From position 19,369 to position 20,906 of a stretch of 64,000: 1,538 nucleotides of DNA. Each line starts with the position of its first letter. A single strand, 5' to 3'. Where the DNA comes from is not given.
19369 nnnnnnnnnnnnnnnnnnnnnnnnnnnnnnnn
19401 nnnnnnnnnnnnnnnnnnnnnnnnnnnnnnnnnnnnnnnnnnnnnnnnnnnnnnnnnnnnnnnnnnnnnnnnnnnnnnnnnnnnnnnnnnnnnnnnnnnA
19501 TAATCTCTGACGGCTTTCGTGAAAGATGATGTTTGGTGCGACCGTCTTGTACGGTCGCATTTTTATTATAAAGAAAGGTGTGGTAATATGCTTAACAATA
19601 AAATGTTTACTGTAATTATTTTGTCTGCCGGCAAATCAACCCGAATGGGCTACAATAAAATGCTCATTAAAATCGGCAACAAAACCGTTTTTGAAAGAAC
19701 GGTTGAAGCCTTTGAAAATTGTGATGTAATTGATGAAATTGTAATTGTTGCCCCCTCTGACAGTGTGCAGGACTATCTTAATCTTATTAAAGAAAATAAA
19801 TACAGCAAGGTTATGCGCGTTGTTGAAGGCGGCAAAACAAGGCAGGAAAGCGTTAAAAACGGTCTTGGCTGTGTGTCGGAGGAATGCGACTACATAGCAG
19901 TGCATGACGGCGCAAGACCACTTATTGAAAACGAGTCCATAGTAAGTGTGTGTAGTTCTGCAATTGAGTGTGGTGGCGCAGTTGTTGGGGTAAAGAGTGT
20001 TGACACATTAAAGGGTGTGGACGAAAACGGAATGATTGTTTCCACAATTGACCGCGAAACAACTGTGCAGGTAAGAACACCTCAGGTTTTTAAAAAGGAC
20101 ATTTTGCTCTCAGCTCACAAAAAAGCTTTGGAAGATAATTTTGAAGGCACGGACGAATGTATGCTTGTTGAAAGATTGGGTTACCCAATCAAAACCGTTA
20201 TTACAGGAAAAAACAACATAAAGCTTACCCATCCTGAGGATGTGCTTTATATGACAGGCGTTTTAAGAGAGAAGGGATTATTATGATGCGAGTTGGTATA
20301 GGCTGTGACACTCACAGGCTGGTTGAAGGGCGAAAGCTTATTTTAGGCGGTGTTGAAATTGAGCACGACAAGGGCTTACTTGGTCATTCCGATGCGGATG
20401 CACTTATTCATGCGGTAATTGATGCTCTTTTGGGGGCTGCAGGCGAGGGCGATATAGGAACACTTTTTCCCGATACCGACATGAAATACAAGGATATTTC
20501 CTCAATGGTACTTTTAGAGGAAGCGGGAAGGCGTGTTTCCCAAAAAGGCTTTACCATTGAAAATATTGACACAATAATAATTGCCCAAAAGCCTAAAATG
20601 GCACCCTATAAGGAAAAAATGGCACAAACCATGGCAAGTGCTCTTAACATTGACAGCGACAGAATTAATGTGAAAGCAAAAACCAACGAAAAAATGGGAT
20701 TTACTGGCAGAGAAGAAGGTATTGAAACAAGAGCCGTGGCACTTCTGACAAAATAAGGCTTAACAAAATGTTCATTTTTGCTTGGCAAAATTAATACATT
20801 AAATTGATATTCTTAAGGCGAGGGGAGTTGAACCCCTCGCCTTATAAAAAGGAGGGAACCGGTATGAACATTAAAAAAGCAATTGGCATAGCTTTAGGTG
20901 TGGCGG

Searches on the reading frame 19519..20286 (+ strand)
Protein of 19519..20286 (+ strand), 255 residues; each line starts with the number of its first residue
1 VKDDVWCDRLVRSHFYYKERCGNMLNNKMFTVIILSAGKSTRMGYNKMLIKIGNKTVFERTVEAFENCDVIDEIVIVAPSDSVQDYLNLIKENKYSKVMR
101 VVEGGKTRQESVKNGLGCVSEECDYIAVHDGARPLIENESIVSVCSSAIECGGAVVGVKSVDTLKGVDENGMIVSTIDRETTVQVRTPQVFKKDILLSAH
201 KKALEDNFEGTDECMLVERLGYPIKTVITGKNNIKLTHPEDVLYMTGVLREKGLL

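Call 61: search_protein_families(library=pfam, proteins=[window:19519-20286:+], max_evalue=0.00001)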
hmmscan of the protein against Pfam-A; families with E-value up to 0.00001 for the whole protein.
window:19519-20286:+ (255 aa): 3 families
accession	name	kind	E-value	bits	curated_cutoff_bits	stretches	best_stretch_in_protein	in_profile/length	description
PF01128.25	IspD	-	2.4e-52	178.4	27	1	31-248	2-218/221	2-C-methyl-D-erythritol 4-phosphate cytidylyltransferase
PF12804.13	NTP_transf_3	-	1.3e-13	51.9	27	1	32-154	1-117/160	MobA-like NTP transferase domain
PF02348.25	CTP_transf_3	-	3.7e-06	27.3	22.6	1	32-146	2-112/217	Cytidylyltransferase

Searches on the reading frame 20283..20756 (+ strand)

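Call 61: search_protein_families(library=pfam, proteins=[window:20283-20756:+], max_evalue=0.00001)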
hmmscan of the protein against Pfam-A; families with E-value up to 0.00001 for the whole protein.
window:20283-20756:+ (157 aa): 1 family
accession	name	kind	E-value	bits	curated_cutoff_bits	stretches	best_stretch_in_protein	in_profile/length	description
PF02542.21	YgbB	-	1.2e-68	230.8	26.7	1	2-155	1-154/155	YgbB family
